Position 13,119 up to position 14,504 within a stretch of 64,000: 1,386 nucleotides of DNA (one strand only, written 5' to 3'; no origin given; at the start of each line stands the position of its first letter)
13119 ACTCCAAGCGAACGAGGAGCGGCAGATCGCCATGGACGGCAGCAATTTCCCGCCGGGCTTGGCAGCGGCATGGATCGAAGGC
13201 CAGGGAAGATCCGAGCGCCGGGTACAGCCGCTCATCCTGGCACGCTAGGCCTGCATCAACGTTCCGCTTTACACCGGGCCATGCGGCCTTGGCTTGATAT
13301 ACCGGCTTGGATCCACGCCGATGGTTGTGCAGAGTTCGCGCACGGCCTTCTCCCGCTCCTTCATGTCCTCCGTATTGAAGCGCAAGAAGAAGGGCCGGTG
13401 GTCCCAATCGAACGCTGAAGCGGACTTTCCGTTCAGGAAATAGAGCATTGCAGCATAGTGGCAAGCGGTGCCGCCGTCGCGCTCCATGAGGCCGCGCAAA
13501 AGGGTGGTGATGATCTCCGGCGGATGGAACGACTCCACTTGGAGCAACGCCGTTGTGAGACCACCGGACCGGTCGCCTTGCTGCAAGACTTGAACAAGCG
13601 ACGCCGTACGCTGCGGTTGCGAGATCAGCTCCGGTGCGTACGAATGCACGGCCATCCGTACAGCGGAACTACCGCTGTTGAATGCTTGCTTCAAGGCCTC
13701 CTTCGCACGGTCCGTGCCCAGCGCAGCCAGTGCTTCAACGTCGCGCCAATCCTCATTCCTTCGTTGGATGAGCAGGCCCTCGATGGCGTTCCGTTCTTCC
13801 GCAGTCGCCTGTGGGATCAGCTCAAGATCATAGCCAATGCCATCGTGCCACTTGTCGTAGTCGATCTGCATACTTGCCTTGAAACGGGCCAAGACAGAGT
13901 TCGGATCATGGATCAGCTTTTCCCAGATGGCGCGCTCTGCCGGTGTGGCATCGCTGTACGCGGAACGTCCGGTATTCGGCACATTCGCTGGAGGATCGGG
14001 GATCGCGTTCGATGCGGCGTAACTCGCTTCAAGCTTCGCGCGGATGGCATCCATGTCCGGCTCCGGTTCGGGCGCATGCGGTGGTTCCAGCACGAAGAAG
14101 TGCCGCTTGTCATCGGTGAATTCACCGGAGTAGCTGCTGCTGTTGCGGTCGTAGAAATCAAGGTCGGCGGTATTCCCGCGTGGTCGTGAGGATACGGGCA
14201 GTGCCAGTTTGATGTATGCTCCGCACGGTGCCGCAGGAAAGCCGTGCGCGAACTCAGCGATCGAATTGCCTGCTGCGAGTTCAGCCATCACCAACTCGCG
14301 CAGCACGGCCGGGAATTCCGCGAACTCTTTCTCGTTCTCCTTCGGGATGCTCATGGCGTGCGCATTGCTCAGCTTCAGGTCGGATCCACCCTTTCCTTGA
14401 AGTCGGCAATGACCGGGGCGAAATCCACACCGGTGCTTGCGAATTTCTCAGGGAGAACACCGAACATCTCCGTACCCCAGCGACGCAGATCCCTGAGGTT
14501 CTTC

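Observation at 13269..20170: Six-gene co-directional operon of uncharacterised membrane-associated proteins: candidate undescribed system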

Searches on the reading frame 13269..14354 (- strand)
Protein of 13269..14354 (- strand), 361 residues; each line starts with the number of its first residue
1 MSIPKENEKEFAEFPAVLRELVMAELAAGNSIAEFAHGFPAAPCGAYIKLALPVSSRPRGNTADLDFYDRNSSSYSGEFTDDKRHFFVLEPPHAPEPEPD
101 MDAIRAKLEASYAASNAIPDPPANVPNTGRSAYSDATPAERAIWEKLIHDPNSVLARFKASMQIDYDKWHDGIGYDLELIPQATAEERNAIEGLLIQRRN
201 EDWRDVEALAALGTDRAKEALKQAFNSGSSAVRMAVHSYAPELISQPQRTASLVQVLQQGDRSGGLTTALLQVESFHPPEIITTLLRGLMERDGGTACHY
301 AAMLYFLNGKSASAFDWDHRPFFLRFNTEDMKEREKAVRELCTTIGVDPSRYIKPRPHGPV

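Call 3: search_protein_families(library=pfam, proteins=[window:13269-14354:-], max_evalue=1)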
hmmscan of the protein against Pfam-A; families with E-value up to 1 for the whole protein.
window:13269-14354:- (361 aa): 3 families
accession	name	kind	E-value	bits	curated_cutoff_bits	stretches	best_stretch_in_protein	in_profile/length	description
PF12758.12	DUF3813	-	0.0049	17.6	25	0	214-233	30-49/62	Protein of unknown function (DUF3813)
PF13646.12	HEAT_2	-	0.02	15.6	27.7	1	206-261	21-75/88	HEAT repeats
PF03130.22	HEAT_PBS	-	0.093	13.8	20.9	1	206-226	6-26/27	PBS lyase HEAT-like repeat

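Call 4: search_protein_families(library=ncbifam, proteins=[window:13269-14354:-], max_evalue=1)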
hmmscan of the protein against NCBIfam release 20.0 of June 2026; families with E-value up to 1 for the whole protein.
window:13269-14354:- (361 aa): 0 families

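Call 5: search_protein_families(library=padloc, proteins=[window:13269-14354:-], max_evalue=1)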
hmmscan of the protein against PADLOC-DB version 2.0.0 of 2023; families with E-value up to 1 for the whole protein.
window:13269-14354:- (361 aa): 0 families

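Call 12: search_protein_families(library=phrogs, proteins=[window:13269-14354:-], max_evalue=0.1)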
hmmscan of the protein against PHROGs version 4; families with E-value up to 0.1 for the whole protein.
window:13269-14354:- (361 aa): 0 families

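Call 39: find_homologous_proteins(query=window:13269-14354:-, max_evalue=0.001)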
Query window:13269-14354:- (361 aa): 1302 proteins with E <= 0.001 among 7441 candidates; the best 120 are listed.
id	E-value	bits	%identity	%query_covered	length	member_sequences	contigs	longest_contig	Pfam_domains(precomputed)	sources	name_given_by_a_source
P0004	1.6e-242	822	100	100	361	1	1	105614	-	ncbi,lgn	ncbi:MAG: hypothetical protein ABI599_11365 [Flavobacteriales bacterium]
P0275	4.3e-185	633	79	99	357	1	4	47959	-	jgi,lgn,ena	-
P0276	1.6e-175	602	75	100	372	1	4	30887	-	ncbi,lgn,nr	ncbi:MAG: hypothetical protein JNK23_22185 [Opitutaceae bacterium]|nr:hypothetical protein [Opitutac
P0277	6.7e-167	573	70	99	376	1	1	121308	-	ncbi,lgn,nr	ncbi:MAG: hypothetical protein Q8N18_18690 [Opitutaceae bacterium]|nr:hypothetical protein [Opitutac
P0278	7.5e-162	557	70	99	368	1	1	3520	-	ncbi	-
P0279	1.3e-161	556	69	100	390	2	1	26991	-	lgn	-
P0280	1.7e-161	555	70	100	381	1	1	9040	-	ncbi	ncbi:MAG: hypothetical protein ABIZ81_04500 [Opitutaceae bacterium]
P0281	3.1e-159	548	69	98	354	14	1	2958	-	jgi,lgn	jgi:hypothetical protein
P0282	1.6e-158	546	71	99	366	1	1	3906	-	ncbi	-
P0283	2.5e-157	542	69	100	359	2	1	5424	-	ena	-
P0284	8.6e-157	540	68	99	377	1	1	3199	-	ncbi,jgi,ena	jgi:hypothetical protein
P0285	2.3e-156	539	68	98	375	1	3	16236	-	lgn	-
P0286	2.2e-155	535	67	99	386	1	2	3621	-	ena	-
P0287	6.3e-154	531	67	99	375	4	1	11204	-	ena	-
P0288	6.8e-154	530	67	99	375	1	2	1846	-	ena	-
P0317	3.5e-123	429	59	96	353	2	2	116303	-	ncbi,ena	-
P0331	6.3e-116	406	54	98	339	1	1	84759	-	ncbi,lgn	-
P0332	7.7e-116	405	53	99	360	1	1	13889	-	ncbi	ncbi:MAG: hypothetical protein ABL921_10550 [Pirellula sp.]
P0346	1.9e-111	391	53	98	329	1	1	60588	-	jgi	jgi:hypothetical protein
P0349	1.0e-110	388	53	99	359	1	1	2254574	-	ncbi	-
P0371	5.8e-108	379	52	96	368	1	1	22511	-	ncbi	ncbi:MAG: hypothetical protein ABI824_01510 [Acidobacteriota bacterium]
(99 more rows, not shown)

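Call 41: find_encoding_contigs(protein=P0277, flank=10000, max_places=1)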
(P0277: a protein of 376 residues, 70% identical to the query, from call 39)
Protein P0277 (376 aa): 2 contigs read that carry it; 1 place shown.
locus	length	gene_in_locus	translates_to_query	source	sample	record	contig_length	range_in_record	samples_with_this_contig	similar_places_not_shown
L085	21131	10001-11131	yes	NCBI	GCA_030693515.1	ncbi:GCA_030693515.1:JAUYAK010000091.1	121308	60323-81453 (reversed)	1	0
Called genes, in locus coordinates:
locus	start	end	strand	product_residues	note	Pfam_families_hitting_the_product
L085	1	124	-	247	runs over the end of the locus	PF03942:DTW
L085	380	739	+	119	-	-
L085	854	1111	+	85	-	-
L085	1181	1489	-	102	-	PF08803:ydhR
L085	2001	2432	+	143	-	-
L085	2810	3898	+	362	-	-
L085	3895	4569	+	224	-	-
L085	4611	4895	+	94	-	-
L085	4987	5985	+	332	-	-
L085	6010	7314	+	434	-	-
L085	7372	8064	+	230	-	-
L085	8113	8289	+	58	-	-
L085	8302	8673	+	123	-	-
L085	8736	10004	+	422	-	-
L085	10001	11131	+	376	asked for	-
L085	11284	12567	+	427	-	PF01053:Cys_Met_Meta_PP, PF00155:Aminotran_1_2 (weak), PF01041:DegT_DnrJ_EryC1 (weak)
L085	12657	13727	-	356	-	PF00724:Oxidored_FMN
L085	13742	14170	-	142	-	PF02566:OsmC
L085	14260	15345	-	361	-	PF03193:RsgA_GTPase, PF01926:MMR_HSR1 (weak)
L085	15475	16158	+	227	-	-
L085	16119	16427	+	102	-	PF09992:NAGPA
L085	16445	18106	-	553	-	PF00144:Beta-lactamase, PF11954:DUF3471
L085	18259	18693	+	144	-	PF05025:RbsD_FucU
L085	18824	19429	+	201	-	PF06314:ADC (weak)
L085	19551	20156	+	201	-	-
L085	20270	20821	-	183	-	-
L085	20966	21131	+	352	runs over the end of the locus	PF01408:GFO_IDH_MocA, PF03447:NAD_binding_3 (weak), PF02894:GFO_IDH_MocA_C, PF22725:GFO_IDH_MocA_C3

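Call 42: find_encoding_contigs(protein=P0349, flank=10000, max_places=1)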
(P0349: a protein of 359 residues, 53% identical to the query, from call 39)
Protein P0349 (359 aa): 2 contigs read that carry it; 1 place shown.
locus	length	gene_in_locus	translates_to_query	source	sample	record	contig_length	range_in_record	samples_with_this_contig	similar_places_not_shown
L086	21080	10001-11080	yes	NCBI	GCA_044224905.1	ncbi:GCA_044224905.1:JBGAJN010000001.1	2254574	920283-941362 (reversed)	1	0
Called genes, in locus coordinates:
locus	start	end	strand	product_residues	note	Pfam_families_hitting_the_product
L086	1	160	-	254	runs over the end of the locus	-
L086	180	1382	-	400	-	PF00144:Beta-lactamase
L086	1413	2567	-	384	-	-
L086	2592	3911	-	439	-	PF01408:GFO_IDH_MocA, PF22725:GFO_IDH_MocA_C3, PF19051:GFO_IDH_MocA_C2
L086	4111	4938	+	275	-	-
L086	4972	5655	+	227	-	-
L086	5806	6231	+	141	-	-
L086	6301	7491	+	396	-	-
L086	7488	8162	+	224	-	-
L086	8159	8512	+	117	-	-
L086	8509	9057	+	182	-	-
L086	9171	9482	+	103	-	-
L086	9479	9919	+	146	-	PF12158:DUF3592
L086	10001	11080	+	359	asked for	-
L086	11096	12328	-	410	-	PF13570:Beta-prop_ACSF4 (faint), PF13360:PQQ_2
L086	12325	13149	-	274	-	PF04116:FA_hydroxylase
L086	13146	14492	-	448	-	PF00884:Sulfatase, PF16347:SGSH_C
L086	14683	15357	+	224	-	-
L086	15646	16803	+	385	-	-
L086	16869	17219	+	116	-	-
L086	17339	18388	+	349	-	PF00226:DnaJ, PF01556:DnaJ_C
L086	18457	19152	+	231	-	PF00106:adh_short, PF08659:KR (faint), PF01370:Epimerase (weak), PF13561:adh_short_C2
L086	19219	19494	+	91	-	-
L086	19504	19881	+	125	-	PF00507:Oxidored_q4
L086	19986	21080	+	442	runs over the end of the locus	-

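Call 52: search_protein_families(library=pfam, proteins=[L085:6010-7314:+, L085:7372-8064:+, L086:9479-9919:+], max_evalue=0.1)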
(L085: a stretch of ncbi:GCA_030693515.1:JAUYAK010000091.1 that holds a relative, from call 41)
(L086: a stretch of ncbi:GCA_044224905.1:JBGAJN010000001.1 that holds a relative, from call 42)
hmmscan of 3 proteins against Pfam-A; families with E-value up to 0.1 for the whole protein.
L085:6010-7314:+ (434 aa): 0 families

L085:7372-8064:+ (230 aa): 1 family
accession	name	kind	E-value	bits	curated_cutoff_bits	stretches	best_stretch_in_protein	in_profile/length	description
PF19717.4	DUF6212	-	0.0011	18.3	26.4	1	90-150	4-65/395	Family of unknown function (DUF6212)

L086:9479-9919:+ (146 aa): 2 families
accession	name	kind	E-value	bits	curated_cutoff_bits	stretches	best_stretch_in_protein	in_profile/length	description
PF12158.14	DUF3592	-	1.7e-16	61.1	25.3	1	36-119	1-81/84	Domain of unknown function (DUF3592)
PF04207.17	MtrD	-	0.0088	16.3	25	0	80-110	172-202/217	Tetrahydromethanopterin S-methyltransferase, subunit D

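Call 53: predict_structure(alignment_id=A2)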
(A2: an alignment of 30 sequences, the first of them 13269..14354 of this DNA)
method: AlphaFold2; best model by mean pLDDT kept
length: 361 residues; sequences in the alignment: 30
mean_pLDDT: 86.1   pTM: 0.58
mean pLDDT of the five models: 86.1, 84.8, 83.9, 81.2, 77.9
residues with pLDDT >= 90: 214; 70-90: 110; 50-70: 17; < 50: 20
segments of 3 or more residues with pLDDT < 50: 118-131, 357-361
pLDDT, mean of each block of 10 residues (from residue 1): 86 93 96 82 74 92 90 87 87 81 84 61 40 64 77 91 83 91 94 89 93 96 92 95 96 93 84 95 96 93 96 86 94 96 95 62 35
secondary structure, 60 per line:
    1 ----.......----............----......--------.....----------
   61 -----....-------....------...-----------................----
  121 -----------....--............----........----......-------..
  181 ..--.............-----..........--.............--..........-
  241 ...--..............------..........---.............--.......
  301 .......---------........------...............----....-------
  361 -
elements in order: H5-11 H16-27 E32-37 E46-50 E66-69 E77-80 E87-89 H101-116 H132-135 H138-149 H154-161 H166-171 H179-182 H185-197 H203-212 H215-227 H230-239 H246-259 H266-275 H279-291 H294-307 H317-324 H331-345 H350-353

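Call 65: find_encoding_contigs(protein=P0332, flank=10000, max_places=1)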
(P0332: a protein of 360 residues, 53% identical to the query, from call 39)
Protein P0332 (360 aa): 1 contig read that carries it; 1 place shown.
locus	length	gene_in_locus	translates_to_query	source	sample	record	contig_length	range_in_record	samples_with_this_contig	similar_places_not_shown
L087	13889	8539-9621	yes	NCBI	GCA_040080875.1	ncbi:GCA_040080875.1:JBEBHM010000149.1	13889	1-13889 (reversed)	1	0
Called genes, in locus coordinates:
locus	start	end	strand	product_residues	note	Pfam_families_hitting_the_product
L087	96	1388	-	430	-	PF07586:HXXSHH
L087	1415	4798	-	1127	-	PF13442:Cytochrome_CBB3 (faint), PF07626:PSD3, PF07637:PSD5, PF07631:PSD4, PF07627:PSCyt3, PF07624:PSD2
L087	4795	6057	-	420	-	PF07586:HXXSHH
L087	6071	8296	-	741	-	PF07626:PSD3, PF07637:PSD5, PF07631:PSD4, PF07627:PSCyt3, PF07624:PSD2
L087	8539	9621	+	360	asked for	-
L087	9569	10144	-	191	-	-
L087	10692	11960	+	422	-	PF13379:NMT1_2, PF09084:NMT1 (faint)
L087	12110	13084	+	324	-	PF00528:BPD_transp_1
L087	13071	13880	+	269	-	PF00005:ABC_tran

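Call 66: find_encoding_contigs(protein=P0371, flank=10000, max_places=1)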
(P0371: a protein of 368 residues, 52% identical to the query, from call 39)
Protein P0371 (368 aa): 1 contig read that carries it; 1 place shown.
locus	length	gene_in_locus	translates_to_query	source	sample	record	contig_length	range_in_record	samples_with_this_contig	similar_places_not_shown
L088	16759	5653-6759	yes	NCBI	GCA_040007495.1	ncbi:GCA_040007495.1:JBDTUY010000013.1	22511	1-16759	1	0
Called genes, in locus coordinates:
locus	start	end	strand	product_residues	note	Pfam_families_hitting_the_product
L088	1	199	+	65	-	PF18945:VipB_2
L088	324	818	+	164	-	PF05638:T6SS_HCP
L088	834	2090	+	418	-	PF06812:ImpA_N, PF16989:T6SS_VasJ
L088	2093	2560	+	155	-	PF04965:GPW_gp25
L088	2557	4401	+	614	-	PF05947:T6SS_TssF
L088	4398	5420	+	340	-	PF06996:T6SS_TssG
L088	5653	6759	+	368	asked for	-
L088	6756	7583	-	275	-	PF01148:CTP_transf_1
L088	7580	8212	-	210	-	PF01553:Acyltransferase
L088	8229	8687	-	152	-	-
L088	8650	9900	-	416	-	PF00782:DSPc, PF22785:Tc-R-P (weak)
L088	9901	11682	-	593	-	PF00561:Abhydrolase_1, PF12146:Hydrolase_4, PF12697:Abhydrolase_6 (weak), PF12147:Methyltransf_20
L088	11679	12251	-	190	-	PF01066:CDP-OH_P_transf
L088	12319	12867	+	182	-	-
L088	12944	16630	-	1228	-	PF00069:Pkinase, PF07714:PK_Tyr_Ser-Thr, PF03109:ABC1 (weak), PF13428:TPR_14 (faint), PF14559:TPR_19 (faint)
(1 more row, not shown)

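Call 68: find_encoding_contigs(protein=P0317, flank=10000, max_places=1)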
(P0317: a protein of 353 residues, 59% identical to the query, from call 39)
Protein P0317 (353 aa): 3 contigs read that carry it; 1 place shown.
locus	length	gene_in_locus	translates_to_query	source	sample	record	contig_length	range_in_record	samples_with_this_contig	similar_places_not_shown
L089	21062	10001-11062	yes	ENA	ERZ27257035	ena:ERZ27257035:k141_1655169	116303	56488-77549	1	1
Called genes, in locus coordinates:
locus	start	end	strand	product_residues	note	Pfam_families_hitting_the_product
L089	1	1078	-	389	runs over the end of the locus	PF02012:BNR (faint), PF13088:BNR_2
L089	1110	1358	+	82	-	-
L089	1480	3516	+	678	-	-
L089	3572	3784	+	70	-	-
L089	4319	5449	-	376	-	PF13400:Tad, PF00092:VWA, PF13519:VWA_2 (weak)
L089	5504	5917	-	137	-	PF07811:TadE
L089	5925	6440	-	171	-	-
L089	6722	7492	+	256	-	PF02224:Cytidylate_kin, PF13189:Cytidylate_kin2 (weak), PF13238:AAA_18 (faint)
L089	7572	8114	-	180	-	-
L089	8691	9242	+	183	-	-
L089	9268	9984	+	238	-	-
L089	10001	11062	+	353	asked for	-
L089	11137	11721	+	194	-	PF01928:CYTH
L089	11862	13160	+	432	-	PF13899:Thioredoxin_7, PF00595:PDZ, PF13180:PDZ_2 (weak), PF17820:PDZ_6 (weak)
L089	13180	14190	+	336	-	-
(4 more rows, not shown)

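Call 69: find_encoding_contigs(protein=P0331, flank=10000, max_places=1)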
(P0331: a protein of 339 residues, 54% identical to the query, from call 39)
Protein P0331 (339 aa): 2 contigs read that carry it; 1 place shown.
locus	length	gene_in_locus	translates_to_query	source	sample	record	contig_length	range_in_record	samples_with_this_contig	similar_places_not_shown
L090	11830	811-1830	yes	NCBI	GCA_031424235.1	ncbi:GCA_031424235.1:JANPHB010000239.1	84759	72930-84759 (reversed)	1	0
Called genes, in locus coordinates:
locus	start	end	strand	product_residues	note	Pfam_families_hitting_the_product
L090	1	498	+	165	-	?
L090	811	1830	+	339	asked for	-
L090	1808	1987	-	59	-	-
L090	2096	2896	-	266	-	PF17820:PDZ_6 (faint)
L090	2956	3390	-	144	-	-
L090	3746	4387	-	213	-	PF00069:Pkinase (weak)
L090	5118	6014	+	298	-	PF02469:Fasciclin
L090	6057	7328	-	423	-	PF04542:Sigma70_r2, PF08281:Sigma70_r4_2, PF20239:DUF6596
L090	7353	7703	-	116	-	PF03795:YCII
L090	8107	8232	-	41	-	-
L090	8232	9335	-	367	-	PF00404:Dockerin_1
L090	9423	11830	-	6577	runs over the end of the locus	PF00353:HemolysinCabind (weak), PF01839:FG-GAP (weak), PF00801:PKD (faint), PF13385:Laminin_G_3, PF20009:GEVED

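Call 70: find_encoding_contigs(protein=P0346, flank=10000, max_places=1)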
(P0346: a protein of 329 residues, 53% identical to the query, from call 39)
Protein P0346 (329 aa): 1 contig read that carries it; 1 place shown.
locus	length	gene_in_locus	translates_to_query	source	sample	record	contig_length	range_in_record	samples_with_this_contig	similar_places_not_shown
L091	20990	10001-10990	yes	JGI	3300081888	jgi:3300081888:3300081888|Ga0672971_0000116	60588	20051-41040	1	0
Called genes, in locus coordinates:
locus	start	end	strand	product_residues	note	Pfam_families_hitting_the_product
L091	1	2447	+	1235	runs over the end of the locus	PF07517:SecA_DEAD, PF01043:SecA_PP_bind, PF21090:P-loop_SecA, PF07516:SecA_SW, PF02810:SEC-C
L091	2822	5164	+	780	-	PF25973:BSH_CzcB (weak), PF25984:BSH_YknX (weak)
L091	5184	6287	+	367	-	PF25919:BSH_CusB (faint), PF00364:Biotin_lipoyl (faint), PF25917:BSH_RND (weak)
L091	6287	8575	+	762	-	PF02163:Peptidase_M50 (faint)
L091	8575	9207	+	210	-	PF01467:CTP_transf_like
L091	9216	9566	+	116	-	PF08274:Zn_Ribbon_YjdM, PF03831:YjdM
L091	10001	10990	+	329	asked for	-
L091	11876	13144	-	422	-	PF13180:PDZ_2, PF17820:PDZ_6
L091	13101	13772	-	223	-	PF00069:Pkinase, PF07714:PK_Tyr_Ser-Thr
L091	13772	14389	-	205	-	PF04542:Sigma70_r2 (weak)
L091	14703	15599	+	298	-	PF02469:Fasciclin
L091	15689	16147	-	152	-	PF07238:PilZ (weak)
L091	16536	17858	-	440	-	-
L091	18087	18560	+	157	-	-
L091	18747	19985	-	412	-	PF25293:Beta-prop_EMC1_N (faint), PF01011:PQQ (faint), PF13360:PQQ_2, PF13570:Beta-prop_ACSF4 (weak)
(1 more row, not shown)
